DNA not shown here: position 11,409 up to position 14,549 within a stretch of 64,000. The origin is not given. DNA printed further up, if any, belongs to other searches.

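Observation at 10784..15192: MBL hydrolase + TIR-NACHT-TPR + IMPase-family phosphatase operon: candidate undescribed NLR-type immune module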

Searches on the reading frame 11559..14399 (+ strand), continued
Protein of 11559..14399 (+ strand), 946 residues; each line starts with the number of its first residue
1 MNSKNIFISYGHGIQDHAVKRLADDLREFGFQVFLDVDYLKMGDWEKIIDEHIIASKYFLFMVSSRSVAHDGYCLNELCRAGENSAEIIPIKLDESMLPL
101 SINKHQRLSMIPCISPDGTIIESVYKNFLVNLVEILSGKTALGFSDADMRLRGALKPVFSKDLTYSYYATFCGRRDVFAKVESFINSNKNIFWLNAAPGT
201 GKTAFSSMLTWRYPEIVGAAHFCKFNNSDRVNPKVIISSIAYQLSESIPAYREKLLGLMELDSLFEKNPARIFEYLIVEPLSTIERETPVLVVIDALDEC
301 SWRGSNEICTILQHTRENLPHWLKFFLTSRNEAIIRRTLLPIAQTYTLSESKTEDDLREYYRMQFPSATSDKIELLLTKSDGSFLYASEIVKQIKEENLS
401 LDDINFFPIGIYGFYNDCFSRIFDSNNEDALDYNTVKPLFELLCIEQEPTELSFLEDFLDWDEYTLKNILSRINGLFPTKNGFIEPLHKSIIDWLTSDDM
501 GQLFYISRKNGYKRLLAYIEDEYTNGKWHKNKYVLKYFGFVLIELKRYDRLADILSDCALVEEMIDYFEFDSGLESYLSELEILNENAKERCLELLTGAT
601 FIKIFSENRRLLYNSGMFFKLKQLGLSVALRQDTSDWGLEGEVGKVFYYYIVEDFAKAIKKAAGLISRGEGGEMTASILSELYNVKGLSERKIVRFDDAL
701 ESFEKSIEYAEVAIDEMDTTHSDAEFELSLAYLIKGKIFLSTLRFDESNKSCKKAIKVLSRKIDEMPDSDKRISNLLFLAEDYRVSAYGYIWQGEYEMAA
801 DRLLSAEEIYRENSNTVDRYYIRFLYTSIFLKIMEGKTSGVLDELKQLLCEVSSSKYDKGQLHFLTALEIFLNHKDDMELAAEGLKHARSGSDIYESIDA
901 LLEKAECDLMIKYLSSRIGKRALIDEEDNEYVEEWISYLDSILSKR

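Call 19: find_encoding_contigs(protein=P0112, flank=4000, max_places=2)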
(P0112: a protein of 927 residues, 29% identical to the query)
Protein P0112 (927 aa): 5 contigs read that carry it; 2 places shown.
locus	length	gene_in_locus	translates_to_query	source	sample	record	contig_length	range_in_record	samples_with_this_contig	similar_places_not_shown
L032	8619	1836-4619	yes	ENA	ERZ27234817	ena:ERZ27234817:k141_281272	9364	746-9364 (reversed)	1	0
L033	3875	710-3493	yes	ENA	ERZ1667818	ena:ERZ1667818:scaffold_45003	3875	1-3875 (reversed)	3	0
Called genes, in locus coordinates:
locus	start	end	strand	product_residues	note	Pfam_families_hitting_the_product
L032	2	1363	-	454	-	?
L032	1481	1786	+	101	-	PF02026:RyR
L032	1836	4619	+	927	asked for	PF13676:TIR_2, PF24883:NPHP3_N, PF05729:NACHT, PF25521:WHD_TANC1, PF07719:TPR_2 (faint)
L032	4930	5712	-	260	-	PF01695:IstB_IS21, PF00308:Bac_DnaA (weak)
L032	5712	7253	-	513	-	PF22483:Mu-transpos_C_2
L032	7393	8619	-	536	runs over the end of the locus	PF13424:TPR_12, PF13374:TPR_10, PF13424:TPR_12, PF13424:TPR_12, PF24885:TPR_NPHP3, PF13424:TPR_12, PF13374:TPR_10, PF13424:TPR_12, +16 more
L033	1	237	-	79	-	?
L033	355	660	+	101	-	PF02026:RyR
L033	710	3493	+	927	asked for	PF13676:TIR_2, PF24883:NPHP3_N, PF05729:NACHT, PF25521:WHD_TANC1, PF07719:TPR_2 (faint)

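Call 20: find_encoding_contigs(protein=P0115, flank=4000, max_places=2)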
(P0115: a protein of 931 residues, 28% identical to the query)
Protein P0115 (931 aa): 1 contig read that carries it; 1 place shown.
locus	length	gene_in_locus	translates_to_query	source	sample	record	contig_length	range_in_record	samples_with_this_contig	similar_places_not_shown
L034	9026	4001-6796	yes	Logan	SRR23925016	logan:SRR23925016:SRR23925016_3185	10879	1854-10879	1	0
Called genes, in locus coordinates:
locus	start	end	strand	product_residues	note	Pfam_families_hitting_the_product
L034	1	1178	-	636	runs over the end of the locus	PF00496:SBP_bac_5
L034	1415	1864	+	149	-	PF11070:DUF2871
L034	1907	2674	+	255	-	PF00106:adh_short, PF08659:KR, PF13561:adh_short_C2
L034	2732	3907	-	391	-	PF00657:Lipase_GDSL, PF13472:Lipase_GDSL_2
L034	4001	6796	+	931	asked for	PF13676:TIR_2, PF24883:NPHP3_N, PF13424:TPR_12 (faint)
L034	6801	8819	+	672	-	-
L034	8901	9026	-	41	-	?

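Call 24: find_related_loci(query=A1, collection=metagenome_contigs, flank=4000)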
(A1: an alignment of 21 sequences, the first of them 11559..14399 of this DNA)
Query A1 (946 aa) in metagenome_contigs; peptide patterns used: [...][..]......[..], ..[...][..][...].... (x = any residue, [..] = any of these).
600 stretches matched a pattern (row limit reached: there are more); 369 encode a relative of the query (tblastn E <= 1e-3); the best 80 are kept; 80 distinct loci.
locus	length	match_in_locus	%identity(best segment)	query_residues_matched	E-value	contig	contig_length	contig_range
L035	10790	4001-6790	33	3-945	6e-133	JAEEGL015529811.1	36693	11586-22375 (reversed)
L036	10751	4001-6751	27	3-944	7e-96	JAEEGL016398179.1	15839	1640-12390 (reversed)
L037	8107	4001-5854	31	2-606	9e-76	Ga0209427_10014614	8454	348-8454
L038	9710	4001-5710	31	5-562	3e-73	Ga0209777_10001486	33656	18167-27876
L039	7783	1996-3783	29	5-578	9e-68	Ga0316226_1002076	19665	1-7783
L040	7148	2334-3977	30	4-535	6e-64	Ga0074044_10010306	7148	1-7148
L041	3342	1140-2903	28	5-568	3e-62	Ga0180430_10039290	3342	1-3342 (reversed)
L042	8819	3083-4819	29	6-564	2e-62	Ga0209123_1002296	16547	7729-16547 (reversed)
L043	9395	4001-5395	29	1-459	8e-48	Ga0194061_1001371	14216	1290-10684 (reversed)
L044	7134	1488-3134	27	3-551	5e-43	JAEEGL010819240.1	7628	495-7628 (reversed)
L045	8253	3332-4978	27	4-552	2e-42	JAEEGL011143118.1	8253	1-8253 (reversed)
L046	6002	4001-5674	25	3-566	2e-40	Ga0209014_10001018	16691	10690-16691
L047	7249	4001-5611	27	2-504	9e-40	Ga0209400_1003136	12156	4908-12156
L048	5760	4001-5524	28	5-497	1e-45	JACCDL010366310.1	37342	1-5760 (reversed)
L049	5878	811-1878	29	173-515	6e-33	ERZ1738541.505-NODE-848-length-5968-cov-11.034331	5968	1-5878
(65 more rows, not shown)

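Call 26: search_protein_families(library=pfam, proteins=[L035:6799-7542:+, L022:7835-8422:+, L034:6801-8819:+, L016:8871-10175:-, L035:3627-3959:+, L031:8353-9069:+, L023:7856-8674:+, L026:7823-8626:+, L031:7621-8340:+, L030:1883-2383:+], max_evalue=0.1)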
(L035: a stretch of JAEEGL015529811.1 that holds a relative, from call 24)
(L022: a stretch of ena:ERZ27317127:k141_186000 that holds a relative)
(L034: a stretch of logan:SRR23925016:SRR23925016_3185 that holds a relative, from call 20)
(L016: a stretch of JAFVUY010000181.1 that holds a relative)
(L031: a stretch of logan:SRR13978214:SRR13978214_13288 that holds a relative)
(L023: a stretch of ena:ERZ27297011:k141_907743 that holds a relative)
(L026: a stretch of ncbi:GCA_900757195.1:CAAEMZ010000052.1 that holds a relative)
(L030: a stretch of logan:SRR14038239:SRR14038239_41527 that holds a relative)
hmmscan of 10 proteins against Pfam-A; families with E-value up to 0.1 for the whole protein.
L035:6799-7542:+ (247 aa): 2 families
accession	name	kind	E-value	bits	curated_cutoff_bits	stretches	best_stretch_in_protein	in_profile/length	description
PF00753.33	Lactamase_B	-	2.9e-07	31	22.7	1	18-97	6-88/196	Metallo-beta-lactamase superfamily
PF12706.13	Lactamase_B_2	-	5.1e-06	26.7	27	1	31-166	4-148/200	Beta-lactamase superfamily domain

L022:7835-8422:+ (195 aa): 2 families
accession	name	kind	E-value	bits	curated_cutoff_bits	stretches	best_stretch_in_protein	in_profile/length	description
PF22624.1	AASDHPPT_N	-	4.6e-06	27.2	27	1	20-95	14-95/100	4'-phosphopantetheinyl transferase, N-terminal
PF01648.25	ACPS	-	4.8e-05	23.8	25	1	102-182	2-87/111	4'-phosphopantetheinyl transferase superfamily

L034:6801-8819:+ (672 aa): 0 families

L016:8871-10175:- (434 aa): 2 families
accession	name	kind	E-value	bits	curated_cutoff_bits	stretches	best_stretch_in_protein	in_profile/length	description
PF00245.25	Alk_phosphatase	-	4.5e-50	171.3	24.4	3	274-359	233-323/423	Alkaline phosphatase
PF01676.23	Metalloenzyme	-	0.00062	19.8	24.3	1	279-409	129-237/252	Metalloenzyme superfamily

L035:3627-3959:+ (110 aa): 1 family
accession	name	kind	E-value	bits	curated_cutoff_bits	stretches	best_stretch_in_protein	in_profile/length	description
PF02026.21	RyR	-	2.3e-34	117.9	27.4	1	13-102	1-90/91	RyR domain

L031:8353-9069:+ (238 aa): 1 family
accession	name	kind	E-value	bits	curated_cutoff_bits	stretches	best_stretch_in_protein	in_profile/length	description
PF01553.26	Acyltransferase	-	0.015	15.6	23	1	130-192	77-132/132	Acyltransferase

L023:7856-8674:+ (272 aa): 3 families
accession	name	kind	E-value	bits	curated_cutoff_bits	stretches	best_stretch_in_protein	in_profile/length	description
PF00149.33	Metallophos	-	2.2e-13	51.5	21.5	1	21-226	2-190/191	Calcineurin-like phosphoesterase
PF12850.12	Metallophos_2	-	0.0078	16.7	27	0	60-259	20-151/154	Calcineurin-like phosphoesterase superfamily domain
PF14582.11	Metallophos_3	-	0.048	13.4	28.2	1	47-89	12-55/259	Metallophosphoesterase, calcineurin superfamily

L026:7823-8626:+ (267 aa): 5 families
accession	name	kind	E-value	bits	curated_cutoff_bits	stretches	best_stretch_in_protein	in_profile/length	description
PF08282.18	Hydrolase_3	-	2e-66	224.8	20.9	1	6-259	1-255/255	haloacid dehalogenase-like hydrolase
PF00702.32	Hydrolase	-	1.5e-09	39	26.4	1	4-227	2-191/191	haloacid dehalogenase-like hydrolase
PF05116.19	S6PP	-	4.3e-09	36.8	20.3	1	158-251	133-234/247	Sucrose-6F-phosphate phosphohydrolase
PF12710.13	HAD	-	0.0006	20.7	27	1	164-223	126-188/189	haloacid dehalogenase-like hydrolase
PF13419.12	HAD_2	-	0.004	17.7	23.8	0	196-232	141-177/178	Haloacid dehalogenase-like hydrolase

L031:7621-8340:+ (239 aa): 3 families
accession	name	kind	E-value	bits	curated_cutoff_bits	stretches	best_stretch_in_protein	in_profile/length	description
PF03009.23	GDPD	-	3.3e-32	113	23.6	1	16-237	1-241/244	Glycerophosphoryl diester phosphodiesterase family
PF13653.12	GDPD_2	-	0.00037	21.3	27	1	210-236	1-27/30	Glycerophosphoryl diester phosphodiesterase family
PF06925.17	MGDG_synth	-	0.00047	20.7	25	1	111-216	15-120/169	Monogalactosyldiacylglycerol (MGDG) synthase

L030:1883-2383:+ (166 aa): 13 families
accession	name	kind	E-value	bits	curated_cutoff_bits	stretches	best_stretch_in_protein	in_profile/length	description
PF01202.28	SKI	-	6.4e-31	108.1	22.1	1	9-153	1-154/159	Shikimate kinase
PF13189.12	Cytidylate_kin2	-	2.9e-05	24.8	28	1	3-67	2-68/176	Cytidylate kinase-like family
PF13238.12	AAA_18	-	0.00011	23.1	29.4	1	3-107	1-107/128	AAA domain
PF13671.12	AAA_33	-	0.00049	20.8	27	1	3-45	2-44/143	AAA domain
PF00004.35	AAA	-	0.00053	20.9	21.2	1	4-54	2-46/131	ATPase family associated with various cellular activities (AAA)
PF13207.12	AAA_17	-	0.001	19.8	27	1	7-106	2-117/136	AAA domain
PF13521.12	AAA_28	-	0.0039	17.9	27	1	2-63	1-65/164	AAA domain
PF01121.26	CoaE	-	0.017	15.3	27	1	3-67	3-65/180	Dephospho-CoA kinase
PF02367.23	TsaE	-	0.02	15.3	26.6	1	3-26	24-47/128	Threonylcarbamoyl adenosine biosynthesis protein TsaE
PF05256.17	UPF0223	-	0.04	14.8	25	1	94-129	18-53/86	Uncharacterised protein family (UPF0223)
PF13401.12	AAA_22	-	0.044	14.5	27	1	3-51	8-55/130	AAA domain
PF02224.24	Cytidylate_kin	-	0.053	13.7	26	0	3-32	1-30/211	Cytidylate kinase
PF08354.15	Fas1-AflB-like_hel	-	0.062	12.7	25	1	50-96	16-63/353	Fatty acid synthase subunit beta/Fas1-like, helical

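Call 28: find_encoding_contigs(protein=P0069, flank=4000, max_places=2)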
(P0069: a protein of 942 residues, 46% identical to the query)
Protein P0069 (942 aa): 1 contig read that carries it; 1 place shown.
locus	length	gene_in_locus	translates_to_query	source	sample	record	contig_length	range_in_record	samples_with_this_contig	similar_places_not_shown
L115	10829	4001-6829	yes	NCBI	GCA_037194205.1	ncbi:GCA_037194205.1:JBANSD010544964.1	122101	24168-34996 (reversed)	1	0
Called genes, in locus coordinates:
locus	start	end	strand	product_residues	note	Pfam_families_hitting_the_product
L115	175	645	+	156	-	-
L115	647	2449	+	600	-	PF13175:AAA_15, PF13304:AAA_21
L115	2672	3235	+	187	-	-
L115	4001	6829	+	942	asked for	PF01582:TIR (faint), PF13676:TIR_2, PF24883:NPHP3_N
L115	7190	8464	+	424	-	PF13304:AAA_21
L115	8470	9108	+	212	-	-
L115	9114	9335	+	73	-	-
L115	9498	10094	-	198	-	PF00293:NUDIX, PF14815:NUDIX_4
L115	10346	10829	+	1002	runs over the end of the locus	PF13086:AAA_11, PF13245:AAA_19 (weak), PF13604:AAA_30 (faint), PF01443:Viral_helicase1 (faint), PF13087:AAA_12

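Call 29: find_encoding_contigs(protein=P0079, flank=4000, max_places=2)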
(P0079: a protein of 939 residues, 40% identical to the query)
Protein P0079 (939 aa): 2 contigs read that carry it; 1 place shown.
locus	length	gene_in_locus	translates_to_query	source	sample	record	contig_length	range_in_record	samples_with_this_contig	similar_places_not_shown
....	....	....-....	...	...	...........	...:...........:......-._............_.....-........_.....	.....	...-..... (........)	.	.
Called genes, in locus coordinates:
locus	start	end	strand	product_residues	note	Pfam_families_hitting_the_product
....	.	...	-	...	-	?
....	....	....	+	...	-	-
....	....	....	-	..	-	-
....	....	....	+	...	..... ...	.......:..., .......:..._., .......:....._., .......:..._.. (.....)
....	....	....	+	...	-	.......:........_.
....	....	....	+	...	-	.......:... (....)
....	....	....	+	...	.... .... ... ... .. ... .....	-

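Call 30: find_encoding_contigs(protein=P0087, flank=4000, max_places=2)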
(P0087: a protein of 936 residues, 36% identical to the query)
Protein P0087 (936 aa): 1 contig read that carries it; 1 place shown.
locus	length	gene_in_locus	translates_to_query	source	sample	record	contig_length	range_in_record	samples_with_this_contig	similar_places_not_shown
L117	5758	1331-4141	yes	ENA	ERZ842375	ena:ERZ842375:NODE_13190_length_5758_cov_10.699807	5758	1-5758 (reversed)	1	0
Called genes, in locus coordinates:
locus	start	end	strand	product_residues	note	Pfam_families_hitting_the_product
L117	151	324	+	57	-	-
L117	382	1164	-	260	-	PF00459:Inositol_P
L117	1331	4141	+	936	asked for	PF13676:TIR_2, PF13191:AAA_16 (weak), PF05729:NACHT (weak), PF24883:NPHP3_N, PF25521:WHD_TANC1 (weak)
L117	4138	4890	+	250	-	PF23023:Anti-Pycsar_Apyc1, PF00753:Lactamase_B, PF12706:Lactamase_B_2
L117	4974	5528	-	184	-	-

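Call 31: find_related_loci(query=A1, collection=viral_contigs, flank=5000)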
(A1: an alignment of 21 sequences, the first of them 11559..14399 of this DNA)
Query A1 (946 aa) in viral_contigs; peptide patterns used: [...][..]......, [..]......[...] (x = any residue, [..] = any of these).
86 stretches matched a pattern, but none encodes a relative of the query by tblastn (E <= 1e-3).

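Call 38: search_dna_similar(query=window:11559-14399:+, collection=plasmids, mode=protein, max_rows=12)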
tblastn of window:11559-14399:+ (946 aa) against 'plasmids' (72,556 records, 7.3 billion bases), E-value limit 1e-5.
Records with a match: 2; places in all: 2; records where one place covers at least 80% of the query: 0.
Best place of each record, by identity: <60% 2.
By first word of the organism name: Chroococcidiopsis 1; Acaryochloris 1.
By predicted mobility (MOB-suite, as given by PLSDB): non-mobilizable 1; conjugative 1.
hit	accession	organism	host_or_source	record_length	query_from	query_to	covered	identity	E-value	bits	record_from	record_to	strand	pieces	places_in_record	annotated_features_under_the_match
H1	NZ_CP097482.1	Chroococcidiopsis sp. CCNUC1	cell culture,soil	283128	152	470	34%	26.9%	3e-9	69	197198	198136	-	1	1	AAA family ATPase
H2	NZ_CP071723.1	Acaryochloris sp. 'Moss Beach'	culture,intertidal zone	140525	380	515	14%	30.1%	2e-7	63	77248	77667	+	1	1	hypothetical protein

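Call 39: search_dna_similar(query=window:11559-14399:+, collection=phages, mode=protein, max_rows=12)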
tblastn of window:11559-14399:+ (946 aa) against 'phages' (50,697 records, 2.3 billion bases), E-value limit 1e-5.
No match.

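Call 46: predict_structure(alignment_id=A1)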
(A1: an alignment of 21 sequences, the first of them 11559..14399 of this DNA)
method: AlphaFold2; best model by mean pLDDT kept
length: 946 residues; sequences in the alignment: 21
mean_pLDDT: 87.1   pTM: 0.64
mean pLDDT of the five models: 87.1, 87.1, 85.7, 85.4, 84.3
residues with pLDDT >= 90: 433; 70-90: 463; 50-70: 49; < 50: 1
segments of 3 or more residues with pLDDT < 50: none
pLDDT, mean of each block of 10 residues (from residue 1): 77 84 91 81 79 89 88 86 89 83 79 76 86 85 69 82 66 85 92 88 86 86 82 91 88 85 80 89 88 91 74 87 94 84 87 87 89 90 84 85 83 85 78 89 84 91 91 87 84 81 85 94 91 90 93 94 82 84 93 93 90 83 92 86 93 93 86 81 95 95 95 75 85 96 94 95 83 86 95 95 93 69 93 92 88 85 97 91 95 94 95 91 80 94 91
secondary structure, 60 per line:
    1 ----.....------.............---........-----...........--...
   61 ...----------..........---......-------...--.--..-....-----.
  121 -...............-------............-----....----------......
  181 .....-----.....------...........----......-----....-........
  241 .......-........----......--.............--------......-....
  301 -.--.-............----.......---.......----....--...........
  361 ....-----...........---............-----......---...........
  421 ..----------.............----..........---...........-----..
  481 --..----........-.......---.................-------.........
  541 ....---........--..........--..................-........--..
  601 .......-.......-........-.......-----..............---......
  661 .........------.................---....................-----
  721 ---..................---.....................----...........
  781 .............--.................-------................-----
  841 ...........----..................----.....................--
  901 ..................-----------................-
elements in order (helices of 4 or more, strands of 3 or more residues): E5-9 H16-28 E32-35 H36-39 H45-55 E58-63 H74-83 E87-92 H122-136 H145-155 H161-164 H175-185 E191-195 H202-212 E217-222 H228-231 H233-247 H249-256 H261-266 H269-281 E290-295 H297-300 H307-318 E323-329 H333-339 E344-347 H350-364 H370-380 H384-395 H401-406 H410-422 H433-445 H452-459 H463-473 H489-496 H498-504 H508-524 H532-544 H548-555 H558-567 H570-587 H589-596 H599-607 H609-615 H617-624 H626-632 H638-651 H655-669 H676-692 H696-715 H724-741 H745-765 H770-793 H796-812 H820-835 H841-851 H856-873 H878-898 H901-918 H930-945
